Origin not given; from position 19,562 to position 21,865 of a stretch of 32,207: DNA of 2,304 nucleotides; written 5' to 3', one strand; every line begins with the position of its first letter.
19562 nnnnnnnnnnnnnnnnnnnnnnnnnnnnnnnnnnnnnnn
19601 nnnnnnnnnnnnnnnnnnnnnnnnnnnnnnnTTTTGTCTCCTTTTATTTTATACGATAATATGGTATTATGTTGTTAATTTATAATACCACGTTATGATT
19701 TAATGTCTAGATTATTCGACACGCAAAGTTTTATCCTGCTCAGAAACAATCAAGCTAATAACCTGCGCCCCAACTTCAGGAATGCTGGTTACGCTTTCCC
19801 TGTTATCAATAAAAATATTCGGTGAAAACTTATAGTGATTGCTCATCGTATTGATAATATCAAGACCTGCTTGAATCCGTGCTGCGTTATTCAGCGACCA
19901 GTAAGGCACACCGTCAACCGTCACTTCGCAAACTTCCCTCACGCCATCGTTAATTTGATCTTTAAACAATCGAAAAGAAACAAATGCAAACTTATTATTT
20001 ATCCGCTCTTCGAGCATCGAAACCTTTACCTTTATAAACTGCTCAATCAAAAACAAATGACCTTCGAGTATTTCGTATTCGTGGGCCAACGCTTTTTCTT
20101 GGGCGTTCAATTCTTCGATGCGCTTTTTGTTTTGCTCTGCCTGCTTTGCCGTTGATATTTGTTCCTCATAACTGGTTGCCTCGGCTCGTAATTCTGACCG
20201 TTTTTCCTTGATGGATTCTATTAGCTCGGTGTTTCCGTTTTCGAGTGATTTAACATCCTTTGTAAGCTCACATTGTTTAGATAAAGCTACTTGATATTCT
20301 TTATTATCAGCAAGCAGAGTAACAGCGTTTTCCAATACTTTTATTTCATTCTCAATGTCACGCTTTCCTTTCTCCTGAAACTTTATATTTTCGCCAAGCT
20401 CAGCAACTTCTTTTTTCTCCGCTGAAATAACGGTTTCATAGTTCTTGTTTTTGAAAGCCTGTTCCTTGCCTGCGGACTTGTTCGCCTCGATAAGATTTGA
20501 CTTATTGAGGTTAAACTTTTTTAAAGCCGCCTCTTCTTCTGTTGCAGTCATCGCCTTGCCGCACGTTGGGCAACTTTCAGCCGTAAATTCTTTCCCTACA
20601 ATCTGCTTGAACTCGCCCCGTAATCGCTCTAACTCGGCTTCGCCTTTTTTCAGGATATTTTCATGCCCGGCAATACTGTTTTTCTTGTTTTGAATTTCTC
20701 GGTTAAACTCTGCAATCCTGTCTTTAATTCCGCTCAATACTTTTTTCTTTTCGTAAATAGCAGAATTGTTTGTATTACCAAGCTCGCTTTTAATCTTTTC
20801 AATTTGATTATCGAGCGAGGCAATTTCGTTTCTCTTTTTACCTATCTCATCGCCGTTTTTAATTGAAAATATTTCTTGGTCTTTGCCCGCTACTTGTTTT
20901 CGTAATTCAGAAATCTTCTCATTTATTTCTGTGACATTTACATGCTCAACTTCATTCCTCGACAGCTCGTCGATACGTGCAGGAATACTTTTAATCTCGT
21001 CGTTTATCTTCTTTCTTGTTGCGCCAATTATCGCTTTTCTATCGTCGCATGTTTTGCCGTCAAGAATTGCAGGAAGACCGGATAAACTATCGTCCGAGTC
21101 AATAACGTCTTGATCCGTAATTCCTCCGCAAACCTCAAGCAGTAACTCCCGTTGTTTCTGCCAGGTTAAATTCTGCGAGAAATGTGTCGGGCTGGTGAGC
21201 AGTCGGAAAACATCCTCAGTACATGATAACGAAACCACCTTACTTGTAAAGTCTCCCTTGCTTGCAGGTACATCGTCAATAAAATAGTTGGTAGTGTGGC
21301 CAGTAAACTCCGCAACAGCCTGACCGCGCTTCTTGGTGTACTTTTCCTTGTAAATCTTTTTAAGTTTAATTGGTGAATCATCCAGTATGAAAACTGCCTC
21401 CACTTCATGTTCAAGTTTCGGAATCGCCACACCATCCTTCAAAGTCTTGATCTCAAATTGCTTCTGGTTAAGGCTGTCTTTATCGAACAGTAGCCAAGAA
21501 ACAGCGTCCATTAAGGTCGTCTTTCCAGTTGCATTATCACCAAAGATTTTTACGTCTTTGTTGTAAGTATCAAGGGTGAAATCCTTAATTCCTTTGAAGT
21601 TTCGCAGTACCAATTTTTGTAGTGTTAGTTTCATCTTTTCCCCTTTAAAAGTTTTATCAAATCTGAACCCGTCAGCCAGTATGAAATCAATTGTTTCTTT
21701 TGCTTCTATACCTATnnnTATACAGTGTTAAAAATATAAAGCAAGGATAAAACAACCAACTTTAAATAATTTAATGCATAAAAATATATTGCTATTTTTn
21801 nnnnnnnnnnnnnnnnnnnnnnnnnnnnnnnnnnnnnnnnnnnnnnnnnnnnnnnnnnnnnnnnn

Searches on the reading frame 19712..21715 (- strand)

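Call 8: search_protein_families(library=phrogs, proteins=[window:19712-21715:-], max_evalue=0.00001)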
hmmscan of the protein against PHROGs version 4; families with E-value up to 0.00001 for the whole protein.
window:19712-21715:- (667 aa): 7 families
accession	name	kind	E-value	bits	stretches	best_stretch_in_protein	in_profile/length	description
phrog_77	-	DNA, RNA and nucleotide metabolism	1.3e-72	246.6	1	25-662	291-934/967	SbcC-like subunit of palindrome specific endonuclease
phrog_10445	-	unknown function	9e-68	229.6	1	28-320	1-287/296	-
phrog_21084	-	other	5.9e-60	204.2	1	284-667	3-394/396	recombinase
phrog_20188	-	DNA, RNA and nucleotide metabolism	2e-55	189.2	1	395-667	4-277/279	endonuclease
phrog_25363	-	unknown function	1.9e-25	89.8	1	29-94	4-70/77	-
phrog_1499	-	unknown function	5.2e-21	76.4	1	28-390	1-246/427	-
phrog_8323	-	unknown function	1.5e-08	34.7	1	27-89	46-107/623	-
